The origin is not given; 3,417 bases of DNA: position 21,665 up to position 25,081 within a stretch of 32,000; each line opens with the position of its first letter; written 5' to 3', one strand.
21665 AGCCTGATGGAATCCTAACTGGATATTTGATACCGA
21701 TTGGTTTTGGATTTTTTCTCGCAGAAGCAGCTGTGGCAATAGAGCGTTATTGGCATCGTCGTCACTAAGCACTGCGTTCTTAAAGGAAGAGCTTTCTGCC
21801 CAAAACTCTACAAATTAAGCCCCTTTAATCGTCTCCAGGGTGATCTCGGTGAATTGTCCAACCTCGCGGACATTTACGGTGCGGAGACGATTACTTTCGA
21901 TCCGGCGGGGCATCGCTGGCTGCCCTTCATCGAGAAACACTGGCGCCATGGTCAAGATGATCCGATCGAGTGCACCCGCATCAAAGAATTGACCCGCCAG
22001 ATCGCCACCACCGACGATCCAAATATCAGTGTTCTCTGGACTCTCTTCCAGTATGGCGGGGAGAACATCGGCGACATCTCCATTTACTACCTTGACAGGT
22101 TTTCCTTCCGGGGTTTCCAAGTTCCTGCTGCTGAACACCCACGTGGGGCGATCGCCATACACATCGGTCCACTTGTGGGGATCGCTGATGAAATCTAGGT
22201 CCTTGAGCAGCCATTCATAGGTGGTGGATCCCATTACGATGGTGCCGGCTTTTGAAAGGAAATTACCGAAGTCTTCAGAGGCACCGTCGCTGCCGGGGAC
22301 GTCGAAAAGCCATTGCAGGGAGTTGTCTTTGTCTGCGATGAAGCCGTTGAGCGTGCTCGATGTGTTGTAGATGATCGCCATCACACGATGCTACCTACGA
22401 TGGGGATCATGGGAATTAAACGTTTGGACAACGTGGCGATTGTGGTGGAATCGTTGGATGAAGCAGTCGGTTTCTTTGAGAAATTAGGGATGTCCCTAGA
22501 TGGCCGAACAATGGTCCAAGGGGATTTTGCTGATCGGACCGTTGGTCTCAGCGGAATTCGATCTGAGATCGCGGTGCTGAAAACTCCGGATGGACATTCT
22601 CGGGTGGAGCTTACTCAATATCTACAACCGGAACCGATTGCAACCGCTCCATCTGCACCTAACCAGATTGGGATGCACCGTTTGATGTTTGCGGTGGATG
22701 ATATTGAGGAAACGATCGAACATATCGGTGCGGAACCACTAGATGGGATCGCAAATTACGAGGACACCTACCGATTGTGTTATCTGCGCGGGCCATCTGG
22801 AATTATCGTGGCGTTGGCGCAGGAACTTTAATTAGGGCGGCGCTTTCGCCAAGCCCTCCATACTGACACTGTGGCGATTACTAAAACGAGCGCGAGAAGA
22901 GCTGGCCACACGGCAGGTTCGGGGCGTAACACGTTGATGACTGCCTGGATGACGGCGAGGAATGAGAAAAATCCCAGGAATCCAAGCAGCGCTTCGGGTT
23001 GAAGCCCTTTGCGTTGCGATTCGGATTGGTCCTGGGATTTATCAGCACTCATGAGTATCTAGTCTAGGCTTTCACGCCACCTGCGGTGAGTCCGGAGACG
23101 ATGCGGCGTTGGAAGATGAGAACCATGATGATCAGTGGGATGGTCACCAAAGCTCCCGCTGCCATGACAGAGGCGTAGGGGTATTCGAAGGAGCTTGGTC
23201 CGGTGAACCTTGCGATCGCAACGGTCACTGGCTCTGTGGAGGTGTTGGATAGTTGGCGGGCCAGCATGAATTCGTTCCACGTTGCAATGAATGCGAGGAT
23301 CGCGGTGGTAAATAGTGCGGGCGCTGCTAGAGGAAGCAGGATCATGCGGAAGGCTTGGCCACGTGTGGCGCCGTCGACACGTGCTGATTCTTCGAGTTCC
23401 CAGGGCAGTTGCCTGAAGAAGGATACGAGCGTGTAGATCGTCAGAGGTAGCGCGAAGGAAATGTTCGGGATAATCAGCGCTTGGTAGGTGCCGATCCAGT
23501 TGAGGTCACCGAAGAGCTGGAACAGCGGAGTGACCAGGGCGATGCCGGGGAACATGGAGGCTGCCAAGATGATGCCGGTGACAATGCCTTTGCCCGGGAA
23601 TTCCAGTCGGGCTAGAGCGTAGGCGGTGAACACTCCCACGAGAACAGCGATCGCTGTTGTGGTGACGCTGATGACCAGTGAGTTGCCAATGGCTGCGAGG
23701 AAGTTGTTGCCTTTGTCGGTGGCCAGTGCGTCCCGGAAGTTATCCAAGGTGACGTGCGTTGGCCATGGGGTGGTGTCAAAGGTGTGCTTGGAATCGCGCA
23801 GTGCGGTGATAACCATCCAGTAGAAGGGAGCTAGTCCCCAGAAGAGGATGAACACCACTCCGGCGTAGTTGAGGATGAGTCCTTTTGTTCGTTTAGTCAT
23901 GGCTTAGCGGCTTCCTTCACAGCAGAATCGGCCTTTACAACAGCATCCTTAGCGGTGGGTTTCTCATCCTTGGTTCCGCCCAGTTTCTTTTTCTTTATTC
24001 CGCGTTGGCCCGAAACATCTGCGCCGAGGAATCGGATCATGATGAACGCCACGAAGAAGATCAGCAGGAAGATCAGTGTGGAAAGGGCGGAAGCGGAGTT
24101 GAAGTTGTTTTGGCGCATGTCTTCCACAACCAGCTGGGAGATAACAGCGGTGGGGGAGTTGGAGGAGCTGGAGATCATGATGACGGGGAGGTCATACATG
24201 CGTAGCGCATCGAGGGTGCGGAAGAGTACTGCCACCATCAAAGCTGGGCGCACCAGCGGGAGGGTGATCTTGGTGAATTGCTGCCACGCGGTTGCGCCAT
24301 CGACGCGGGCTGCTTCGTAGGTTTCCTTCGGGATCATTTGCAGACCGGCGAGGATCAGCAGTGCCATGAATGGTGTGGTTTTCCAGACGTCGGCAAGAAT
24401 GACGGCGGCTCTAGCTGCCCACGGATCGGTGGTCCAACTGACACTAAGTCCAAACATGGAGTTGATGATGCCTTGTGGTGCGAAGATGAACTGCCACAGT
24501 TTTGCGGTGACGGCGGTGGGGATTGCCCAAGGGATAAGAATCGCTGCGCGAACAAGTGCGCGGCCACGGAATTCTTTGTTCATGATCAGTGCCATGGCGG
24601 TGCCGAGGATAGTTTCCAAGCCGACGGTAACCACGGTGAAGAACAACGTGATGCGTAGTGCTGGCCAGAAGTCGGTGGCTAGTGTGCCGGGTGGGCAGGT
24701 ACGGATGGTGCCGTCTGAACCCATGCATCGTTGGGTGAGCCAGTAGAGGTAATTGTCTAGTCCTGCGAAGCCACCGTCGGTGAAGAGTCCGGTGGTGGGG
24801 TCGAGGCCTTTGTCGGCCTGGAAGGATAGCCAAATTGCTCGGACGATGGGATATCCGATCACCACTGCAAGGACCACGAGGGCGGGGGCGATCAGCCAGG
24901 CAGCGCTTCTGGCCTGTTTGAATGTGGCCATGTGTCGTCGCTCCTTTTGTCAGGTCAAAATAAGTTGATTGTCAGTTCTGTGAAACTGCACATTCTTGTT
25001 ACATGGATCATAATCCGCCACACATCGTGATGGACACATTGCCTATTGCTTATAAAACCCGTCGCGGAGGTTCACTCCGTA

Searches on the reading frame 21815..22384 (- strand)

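Call 4: search_protein_families(library=pfam, proteins=[window:21815-22384:-])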
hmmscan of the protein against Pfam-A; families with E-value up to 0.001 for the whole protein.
window:21815-22384:- (189 aa): 1 family
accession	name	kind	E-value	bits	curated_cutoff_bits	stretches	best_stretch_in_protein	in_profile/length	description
PF01872.23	RibD_C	-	2.4e-15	57.3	24.1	1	4-176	3-192/197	RibD C-terminal domain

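Call 5: search_protein_families(library=ncbifam, proteins=[window:21815-22384:-])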
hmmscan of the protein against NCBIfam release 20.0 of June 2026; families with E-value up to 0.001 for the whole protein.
window:21815-22384:- (189 aa): 1 family
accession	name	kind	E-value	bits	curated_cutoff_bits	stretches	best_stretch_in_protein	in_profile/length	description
TIGR00326.1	eubact_ribD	equivalog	0.00089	18.6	156.35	0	110-166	263-318/343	bifunctional diaminohydroxyphosphoribosylaminopyrimidine deaminase/5-amino-6-(5-phosphoribosylamino)uracil reductase RibD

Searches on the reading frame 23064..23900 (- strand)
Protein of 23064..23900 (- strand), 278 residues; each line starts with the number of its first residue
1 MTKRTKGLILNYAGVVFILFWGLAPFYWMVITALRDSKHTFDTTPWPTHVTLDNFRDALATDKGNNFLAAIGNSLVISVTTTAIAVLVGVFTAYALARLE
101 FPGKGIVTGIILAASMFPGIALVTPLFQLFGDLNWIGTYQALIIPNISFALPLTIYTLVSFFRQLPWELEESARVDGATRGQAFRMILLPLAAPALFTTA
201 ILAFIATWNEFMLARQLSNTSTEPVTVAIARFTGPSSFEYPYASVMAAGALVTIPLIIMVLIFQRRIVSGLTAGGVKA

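Call 4: search_protein_families(library=pfam, proteins=[window:23064-23900:-])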
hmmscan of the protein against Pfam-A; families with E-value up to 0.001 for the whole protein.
window:23064-23900:- (278 aa): 1 family
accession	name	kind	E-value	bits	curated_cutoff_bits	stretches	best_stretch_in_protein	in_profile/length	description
PF00528.27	BPD_transp_1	-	3.4e-20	73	26.4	1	86-269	2-180/184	Binding-protein-dependent transport system inner membrane component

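Call 5: search_protein_families(library=ncbifam, proteins=[window:23064-23900:-])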
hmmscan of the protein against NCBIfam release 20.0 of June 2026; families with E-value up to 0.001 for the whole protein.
window:23064-23900:- (278 aa): 26 families (the best 25 are shown)
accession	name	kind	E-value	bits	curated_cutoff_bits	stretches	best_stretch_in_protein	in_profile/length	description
NF008231.0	PRK10998.1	equivalog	7.3e-31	107.8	261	1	61-277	75-295/296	maltose ABC transporter permease MalG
NF040932.1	ABC_arch_GlcU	equivalog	2.3e-30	106.2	340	1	9-275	4-268/272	glucose ABC transporter permease GlcU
NF008210.0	PRK10973.1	equivalog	5.7e-23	82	297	1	13-272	18-277/281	sn-glycerol-3-phosphate ABC transporter permease UgpE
NF007047.0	PRK09500.1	equivalog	1.1e-22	80.9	326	1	10-216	8-205/257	spermidine/putrescine ABC transporter permease PotC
TIGR01581.1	Mo_ABC_porter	hypoth_equivalog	1.1e-16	61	210.3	1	66-231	18-200/225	ABC transporter permease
NF011624.0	PRK15050.1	equivalog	4.1e-16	58.9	247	2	132-273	154-291/297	2-aminoethylphosphonate ABC transporter permease subunit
TIGR02141.1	modB_ABC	equivalog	3e-15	56.4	182.6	1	74-247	3-188/208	molybdate ABC transporter permease subunit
TIGR03262.1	PhnU2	equivalog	2e-14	53.2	593.25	1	23-211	19-205/546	putative 2-aminoethylphosphonate ABC transporter permease subunit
NF040839.1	tungstate_WtpB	equivalog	1.3e-13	51.2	340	1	50-211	25-197/251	tungstate ABC transporter permease WtpB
TIGR02139.1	permease_CysT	equivalog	2.8e-13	50.1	246.1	1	63-262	44-255/265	sulfate ABC transporter permease subunit CysT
NF006939.0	PRK09421.1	equivalog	1.7e-12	47.3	262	1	68-258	9-209/230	molybdate ABC transporter permease subunit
TIGR00969.1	3a0106s02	subfamily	2.8e-12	46.7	240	1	64-262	56-266/272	sulfate ABC transporter permease subunit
TIGR03226.1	PhnU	equivalog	5.7e-11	42.4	283.45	1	50-267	75-303/311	2-aminoethylphosphonate ABC transporter permease subunit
NF008208.0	PRK10971.1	equivalog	2e-10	40.6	415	1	68-267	57-270/277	sulfate/thiosulfate ABC transporter permease CysT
TIGR02140.1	permease_CysW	equivalog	1.3e-08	34.6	329.1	1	65-261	43-254/261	sulfate ABC transporter permease subunit CysW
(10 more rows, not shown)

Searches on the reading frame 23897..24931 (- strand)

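Call 4: search_protein_families(library=pfam, proteins=[window:23897-24931:-])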
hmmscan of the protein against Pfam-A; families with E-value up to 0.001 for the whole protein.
window:23897-24931:- (344 aa): 1 family
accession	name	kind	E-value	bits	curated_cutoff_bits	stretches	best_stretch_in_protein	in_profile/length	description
PF00528.27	BPD_transp_1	-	1.1e-19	71.4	26.4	1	108-306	3-182/184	Binding-protein-dependent transport system inner membrane component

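Call 5: search_protein_families(library=ncbifam, proteins=[window:23897-24931:-])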
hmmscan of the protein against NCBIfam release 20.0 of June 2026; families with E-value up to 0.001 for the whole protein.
window:23897-24931:- (344 aa): 29 families (the best 25 are shown)
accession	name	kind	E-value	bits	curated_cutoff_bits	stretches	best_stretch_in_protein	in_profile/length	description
NF008232.0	PRK10999.1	equivalog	1.1e-26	93.7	392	1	94-301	289-514/520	maltose ABC transporter permease MalF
TIGR00969.1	3a0106s02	subfamily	4e-26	92.1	240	1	89-297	60-265/272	sulfate ABC transporter permease subunit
NF007852.0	PRK10561.1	equivalog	1.2e-22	81.1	335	1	5-307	9-293/295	sn-glycerol-3-phosphate ABC transporter permease UgpA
TIGR02139.1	permease_CysT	equivalog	1.4e-21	77.3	246.1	1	91-302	51-258/265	sulfate ABC transporter permease subunit CysT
NF040931.1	ABC_arch_GlcT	equivalog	2.7e-20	73.2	360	1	90-292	53-261/278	glucose ABC transporter permease GlcT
TIGR02140.1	permease_CysW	equivalog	3.2e-19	69.4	329.1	1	86-294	43-248/261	sulfate ABC transporter permease subunit CysW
NF008208.0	PRK10971.1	equivalog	4.9e-16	59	415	1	91-298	59-267/277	sulfate/thiosulfate ABC transporter permease CysT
TIGR03262.1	PhnU2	equivalog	7.8e-16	57.8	593.25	1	88-301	52-255/546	putative 2-aminoethylphosphonate ABC transporter permease subunit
TIGR01581.1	Mo_ABC_porter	hypoth_equivalog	1.1e-15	57.8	210.3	1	87-297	18-224/225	ABC transporter permease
NF011624.0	PRK15050.1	equivalog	1.1e-15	57.6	247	1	87-285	70-269/297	2-aminoethylphosphonate ABC transporter permease subunit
TIGR02141.1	modB_ABC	equivalog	3.7e-15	56.1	182.6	1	94-298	2-201/208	molybdate ABC transporter permease subunit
TIGR03226.1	PhnU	equivalog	1.3e-13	51.1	283.45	1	86-272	87-278/311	2-aminoethylphosphonate ABC transporter permease subunit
NF008620.0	PRK11602.1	equivalog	3.9e-13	49.3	442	1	86-295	60-269/291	sulfate/thiosulfate ABC transporter permease CysW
NF040932.1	ABC_arch_GlcU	equivalog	9.5e-13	48.4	340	1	175-294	134-255/272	glucose ABC transporter permease GlcU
NF040839.1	tungstate_WtpB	equivalog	1.8e-12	47.4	340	1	89-302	43-247/251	tungstate ABC transporter permease WtpB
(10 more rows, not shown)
